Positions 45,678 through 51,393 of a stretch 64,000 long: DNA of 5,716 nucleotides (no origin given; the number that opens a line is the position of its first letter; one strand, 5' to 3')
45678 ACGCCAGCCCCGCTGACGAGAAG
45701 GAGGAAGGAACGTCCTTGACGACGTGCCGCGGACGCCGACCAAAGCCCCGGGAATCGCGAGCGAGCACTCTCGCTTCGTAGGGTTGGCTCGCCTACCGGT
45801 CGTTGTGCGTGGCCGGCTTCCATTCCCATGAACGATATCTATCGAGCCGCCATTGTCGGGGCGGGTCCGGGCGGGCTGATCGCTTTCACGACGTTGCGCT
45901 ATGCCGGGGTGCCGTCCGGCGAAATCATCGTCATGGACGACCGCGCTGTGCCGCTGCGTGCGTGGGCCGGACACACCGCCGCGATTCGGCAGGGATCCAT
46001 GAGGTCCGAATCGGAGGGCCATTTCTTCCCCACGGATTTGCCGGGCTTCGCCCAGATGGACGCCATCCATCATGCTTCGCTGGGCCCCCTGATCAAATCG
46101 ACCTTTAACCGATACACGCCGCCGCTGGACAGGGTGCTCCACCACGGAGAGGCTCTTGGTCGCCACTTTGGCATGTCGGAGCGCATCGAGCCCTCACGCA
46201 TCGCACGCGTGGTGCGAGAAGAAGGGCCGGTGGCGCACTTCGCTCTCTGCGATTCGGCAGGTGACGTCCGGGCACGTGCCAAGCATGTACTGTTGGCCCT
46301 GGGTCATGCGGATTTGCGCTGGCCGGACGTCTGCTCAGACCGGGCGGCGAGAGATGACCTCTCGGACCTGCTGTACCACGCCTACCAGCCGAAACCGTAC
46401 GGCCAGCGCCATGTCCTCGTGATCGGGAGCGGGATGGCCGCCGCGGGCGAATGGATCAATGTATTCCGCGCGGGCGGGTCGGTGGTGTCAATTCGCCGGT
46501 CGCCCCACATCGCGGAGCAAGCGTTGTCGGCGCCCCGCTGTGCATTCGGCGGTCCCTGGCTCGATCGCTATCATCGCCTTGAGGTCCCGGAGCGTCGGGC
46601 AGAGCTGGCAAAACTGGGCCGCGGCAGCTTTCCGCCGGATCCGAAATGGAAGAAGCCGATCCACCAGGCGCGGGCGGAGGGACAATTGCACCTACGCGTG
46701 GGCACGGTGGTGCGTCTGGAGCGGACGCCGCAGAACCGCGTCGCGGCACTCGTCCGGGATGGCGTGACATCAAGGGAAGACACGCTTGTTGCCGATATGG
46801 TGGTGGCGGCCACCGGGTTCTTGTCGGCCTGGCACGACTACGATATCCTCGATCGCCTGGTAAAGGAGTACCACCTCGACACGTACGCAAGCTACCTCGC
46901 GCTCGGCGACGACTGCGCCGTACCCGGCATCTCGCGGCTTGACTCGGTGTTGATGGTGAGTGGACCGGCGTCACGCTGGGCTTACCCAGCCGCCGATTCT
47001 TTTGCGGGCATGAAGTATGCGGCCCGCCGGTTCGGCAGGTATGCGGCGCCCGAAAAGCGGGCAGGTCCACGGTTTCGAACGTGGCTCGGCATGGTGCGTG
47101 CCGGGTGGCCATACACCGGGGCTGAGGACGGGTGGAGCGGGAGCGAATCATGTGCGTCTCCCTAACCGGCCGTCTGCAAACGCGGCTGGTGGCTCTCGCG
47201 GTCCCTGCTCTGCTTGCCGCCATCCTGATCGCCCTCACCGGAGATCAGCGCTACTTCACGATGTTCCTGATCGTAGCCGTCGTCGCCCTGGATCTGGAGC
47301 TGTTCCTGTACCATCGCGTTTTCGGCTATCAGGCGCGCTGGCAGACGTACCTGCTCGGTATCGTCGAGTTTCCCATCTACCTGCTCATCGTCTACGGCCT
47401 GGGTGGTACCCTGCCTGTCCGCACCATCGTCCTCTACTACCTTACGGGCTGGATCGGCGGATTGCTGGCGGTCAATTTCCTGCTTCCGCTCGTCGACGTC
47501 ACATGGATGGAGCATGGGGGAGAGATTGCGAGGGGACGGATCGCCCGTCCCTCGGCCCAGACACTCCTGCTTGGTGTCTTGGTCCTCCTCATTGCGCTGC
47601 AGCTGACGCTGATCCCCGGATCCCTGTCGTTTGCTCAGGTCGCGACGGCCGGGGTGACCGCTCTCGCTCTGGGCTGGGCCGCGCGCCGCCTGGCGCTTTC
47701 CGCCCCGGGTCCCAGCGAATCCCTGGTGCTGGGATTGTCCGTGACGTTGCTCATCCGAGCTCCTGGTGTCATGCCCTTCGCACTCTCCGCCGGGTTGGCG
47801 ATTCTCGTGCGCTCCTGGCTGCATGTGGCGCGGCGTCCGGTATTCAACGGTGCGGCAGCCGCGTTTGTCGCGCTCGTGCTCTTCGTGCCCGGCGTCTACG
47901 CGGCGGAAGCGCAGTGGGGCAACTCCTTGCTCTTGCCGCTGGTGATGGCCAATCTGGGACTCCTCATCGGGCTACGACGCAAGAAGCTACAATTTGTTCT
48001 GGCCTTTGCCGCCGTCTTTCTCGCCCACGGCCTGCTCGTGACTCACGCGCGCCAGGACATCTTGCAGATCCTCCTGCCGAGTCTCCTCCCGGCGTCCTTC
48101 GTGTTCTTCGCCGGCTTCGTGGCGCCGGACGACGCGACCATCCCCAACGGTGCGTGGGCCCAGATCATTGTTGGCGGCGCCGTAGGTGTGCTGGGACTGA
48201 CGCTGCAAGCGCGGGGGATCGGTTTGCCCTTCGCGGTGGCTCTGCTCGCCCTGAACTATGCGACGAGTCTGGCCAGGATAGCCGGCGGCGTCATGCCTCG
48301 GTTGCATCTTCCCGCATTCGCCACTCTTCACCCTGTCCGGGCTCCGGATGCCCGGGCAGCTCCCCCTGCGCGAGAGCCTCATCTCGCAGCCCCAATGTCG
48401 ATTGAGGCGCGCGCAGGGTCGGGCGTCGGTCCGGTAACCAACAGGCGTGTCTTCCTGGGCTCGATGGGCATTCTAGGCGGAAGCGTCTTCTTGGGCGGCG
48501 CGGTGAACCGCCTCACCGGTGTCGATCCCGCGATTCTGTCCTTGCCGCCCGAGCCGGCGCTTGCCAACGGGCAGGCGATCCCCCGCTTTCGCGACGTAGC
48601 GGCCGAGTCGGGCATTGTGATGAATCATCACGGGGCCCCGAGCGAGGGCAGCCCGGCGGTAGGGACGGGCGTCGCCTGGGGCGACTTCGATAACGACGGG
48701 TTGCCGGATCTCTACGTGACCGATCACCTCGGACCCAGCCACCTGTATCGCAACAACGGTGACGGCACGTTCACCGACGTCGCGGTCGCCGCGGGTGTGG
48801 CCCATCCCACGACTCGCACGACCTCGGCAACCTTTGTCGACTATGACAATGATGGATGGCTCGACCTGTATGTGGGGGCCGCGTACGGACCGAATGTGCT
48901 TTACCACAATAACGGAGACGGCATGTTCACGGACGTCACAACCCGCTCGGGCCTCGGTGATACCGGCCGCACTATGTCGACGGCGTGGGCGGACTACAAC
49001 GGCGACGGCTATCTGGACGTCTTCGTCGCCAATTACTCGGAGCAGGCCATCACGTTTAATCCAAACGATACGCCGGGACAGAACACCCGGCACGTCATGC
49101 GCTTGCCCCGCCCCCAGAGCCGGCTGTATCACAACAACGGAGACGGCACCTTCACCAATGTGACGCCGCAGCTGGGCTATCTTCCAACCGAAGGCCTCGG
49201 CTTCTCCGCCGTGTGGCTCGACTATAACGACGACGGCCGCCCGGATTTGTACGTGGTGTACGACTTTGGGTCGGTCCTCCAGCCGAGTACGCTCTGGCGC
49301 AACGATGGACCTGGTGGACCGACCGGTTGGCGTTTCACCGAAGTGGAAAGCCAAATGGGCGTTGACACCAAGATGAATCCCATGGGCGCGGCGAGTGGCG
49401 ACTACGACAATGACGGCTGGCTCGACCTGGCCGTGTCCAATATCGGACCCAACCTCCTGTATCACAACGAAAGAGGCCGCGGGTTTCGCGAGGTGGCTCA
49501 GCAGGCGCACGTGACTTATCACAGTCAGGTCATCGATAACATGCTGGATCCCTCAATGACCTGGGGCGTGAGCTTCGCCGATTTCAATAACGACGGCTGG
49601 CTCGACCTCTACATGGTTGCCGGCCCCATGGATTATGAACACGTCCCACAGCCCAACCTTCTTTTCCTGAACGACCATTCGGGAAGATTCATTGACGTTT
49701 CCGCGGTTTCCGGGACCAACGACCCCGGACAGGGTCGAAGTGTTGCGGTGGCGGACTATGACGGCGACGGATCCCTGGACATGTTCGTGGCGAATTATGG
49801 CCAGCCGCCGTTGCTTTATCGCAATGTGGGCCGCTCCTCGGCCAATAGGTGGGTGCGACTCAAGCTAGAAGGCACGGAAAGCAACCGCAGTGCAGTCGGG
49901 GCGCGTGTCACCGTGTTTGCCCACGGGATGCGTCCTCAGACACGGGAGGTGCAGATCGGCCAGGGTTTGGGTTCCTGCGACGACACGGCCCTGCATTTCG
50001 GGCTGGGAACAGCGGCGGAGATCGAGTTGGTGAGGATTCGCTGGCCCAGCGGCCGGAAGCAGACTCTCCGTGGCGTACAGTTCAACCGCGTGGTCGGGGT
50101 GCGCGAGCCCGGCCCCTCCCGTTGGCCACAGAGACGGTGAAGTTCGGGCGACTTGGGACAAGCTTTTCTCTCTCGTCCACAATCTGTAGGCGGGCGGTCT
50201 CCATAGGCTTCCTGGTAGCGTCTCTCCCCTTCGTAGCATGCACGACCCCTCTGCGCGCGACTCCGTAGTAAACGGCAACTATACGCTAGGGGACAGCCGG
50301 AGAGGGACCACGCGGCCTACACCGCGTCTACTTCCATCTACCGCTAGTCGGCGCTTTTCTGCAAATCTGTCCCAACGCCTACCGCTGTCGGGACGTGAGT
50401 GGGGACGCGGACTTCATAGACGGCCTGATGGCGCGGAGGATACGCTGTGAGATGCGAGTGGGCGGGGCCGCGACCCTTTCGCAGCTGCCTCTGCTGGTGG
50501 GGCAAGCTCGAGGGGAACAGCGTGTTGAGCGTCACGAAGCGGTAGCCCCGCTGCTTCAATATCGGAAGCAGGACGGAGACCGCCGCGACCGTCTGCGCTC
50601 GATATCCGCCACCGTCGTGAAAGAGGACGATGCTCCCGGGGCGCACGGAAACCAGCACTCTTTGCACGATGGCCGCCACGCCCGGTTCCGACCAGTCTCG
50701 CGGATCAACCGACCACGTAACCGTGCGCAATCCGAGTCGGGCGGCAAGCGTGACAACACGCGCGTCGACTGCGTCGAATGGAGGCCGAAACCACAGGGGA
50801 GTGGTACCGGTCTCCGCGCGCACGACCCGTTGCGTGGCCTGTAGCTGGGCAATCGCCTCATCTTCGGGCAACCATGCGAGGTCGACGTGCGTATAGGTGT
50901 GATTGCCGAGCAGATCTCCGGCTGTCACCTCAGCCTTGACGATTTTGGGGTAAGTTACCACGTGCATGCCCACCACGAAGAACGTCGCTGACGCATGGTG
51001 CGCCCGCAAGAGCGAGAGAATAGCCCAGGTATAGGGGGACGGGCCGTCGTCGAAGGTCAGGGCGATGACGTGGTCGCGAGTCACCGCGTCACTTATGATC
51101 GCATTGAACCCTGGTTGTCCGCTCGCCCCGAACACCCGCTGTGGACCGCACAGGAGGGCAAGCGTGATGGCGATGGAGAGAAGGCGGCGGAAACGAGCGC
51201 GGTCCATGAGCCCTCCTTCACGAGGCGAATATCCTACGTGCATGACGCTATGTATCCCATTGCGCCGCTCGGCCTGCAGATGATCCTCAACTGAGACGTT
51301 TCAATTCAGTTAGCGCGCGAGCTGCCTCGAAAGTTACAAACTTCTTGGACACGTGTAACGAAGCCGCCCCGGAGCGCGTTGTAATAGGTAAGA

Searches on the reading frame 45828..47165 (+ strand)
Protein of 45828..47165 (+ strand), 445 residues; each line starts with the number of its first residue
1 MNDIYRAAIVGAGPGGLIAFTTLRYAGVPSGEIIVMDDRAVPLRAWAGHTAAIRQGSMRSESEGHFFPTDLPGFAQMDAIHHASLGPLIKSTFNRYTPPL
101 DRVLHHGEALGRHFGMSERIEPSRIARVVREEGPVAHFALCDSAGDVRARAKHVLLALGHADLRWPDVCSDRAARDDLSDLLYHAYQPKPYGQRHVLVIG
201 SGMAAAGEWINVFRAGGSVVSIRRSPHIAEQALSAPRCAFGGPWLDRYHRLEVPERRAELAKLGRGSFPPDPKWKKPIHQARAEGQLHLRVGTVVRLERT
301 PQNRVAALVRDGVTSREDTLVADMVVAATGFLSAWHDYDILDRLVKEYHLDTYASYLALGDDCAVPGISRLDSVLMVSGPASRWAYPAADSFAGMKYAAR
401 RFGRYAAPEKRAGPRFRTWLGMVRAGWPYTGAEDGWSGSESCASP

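Call 64: search_protein_families(library=pfam, proteins=[window:45828-47165:+], max_evalue=0.00001)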
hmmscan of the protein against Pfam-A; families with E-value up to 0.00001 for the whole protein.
window:45828-47165:+ (445 aa): 1 family
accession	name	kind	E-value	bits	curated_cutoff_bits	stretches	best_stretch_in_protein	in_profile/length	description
PF07992.20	Pyr_redox_2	-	6.2e-07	29.6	26.1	0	6-229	2-178/291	Pyridine nucleotide-disulphide oxidoreductase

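Call 66: search_protein_families(library=ncbifam, proteins=[window:45828-47165:+], max_evalue=0.001)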
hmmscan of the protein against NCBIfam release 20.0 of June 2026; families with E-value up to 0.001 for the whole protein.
window:45828-47165:+ (445 aa): 0 families

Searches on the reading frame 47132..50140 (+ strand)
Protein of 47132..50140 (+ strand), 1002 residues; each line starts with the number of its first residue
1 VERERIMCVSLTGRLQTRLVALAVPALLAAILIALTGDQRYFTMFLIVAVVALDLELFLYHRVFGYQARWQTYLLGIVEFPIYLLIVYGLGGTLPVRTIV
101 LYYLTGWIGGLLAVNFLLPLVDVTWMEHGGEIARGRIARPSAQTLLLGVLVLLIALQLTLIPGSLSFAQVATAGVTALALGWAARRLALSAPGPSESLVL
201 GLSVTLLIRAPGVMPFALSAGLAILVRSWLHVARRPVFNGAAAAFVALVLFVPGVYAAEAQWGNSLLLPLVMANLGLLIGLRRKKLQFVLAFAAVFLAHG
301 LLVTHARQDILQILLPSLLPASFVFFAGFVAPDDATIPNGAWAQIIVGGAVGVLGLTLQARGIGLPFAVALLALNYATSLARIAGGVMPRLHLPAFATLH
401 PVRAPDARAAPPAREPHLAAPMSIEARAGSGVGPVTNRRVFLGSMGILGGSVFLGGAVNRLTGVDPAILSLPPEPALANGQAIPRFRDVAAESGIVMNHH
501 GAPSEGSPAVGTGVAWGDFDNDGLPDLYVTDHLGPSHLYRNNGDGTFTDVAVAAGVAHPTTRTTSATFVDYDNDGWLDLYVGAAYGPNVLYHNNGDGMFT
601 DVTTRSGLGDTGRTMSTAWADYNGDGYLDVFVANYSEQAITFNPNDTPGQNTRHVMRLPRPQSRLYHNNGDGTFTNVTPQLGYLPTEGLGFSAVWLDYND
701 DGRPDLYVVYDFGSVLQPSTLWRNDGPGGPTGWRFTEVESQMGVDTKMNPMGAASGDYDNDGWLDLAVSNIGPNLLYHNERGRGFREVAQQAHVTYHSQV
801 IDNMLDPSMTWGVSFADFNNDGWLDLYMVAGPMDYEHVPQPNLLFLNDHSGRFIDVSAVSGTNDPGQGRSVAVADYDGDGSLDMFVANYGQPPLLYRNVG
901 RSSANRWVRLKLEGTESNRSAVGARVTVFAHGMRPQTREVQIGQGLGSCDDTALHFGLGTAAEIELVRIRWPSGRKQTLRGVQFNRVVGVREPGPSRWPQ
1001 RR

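Call 64: search_protein_families(library=pfam, proteins=[window:47132-50140:+], max_evalue=0.00001)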
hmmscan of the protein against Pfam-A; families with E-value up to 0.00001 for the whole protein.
window:47132-50140:+ (1002 aa): 3 families
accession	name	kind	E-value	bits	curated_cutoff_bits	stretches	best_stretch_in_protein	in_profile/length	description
PF13517.12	FG-GAP_3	-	1.8e-56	189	26.9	6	518-581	1-61/61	FG-GAP-like repeat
PF01839.29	FG-GAP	-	1.9e-27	95.1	22.1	0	616-637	4-25/37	FG-GAP repeat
PF07593.17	UnbV_ASPIC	-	1.8e-18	66.6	23.4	1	921-987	1-66/68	ASPIC and UnbV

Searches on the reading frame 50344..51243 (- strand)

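Call 64: search_protein_families(library=pfam, proteins=[window:50344-51243:-], max_evalue=0.00001)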
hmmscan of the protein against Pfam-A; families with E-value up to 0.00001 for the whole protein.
window:50344-51243:- (299 aa): 1 family
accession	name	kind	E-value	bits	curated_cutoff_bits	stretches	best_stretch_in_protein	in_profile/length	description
PF01522.26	Polysacc_deac_1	-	1.6e-33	115.7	23.1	1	55-175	4-124/124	Polysaccharide deacetylase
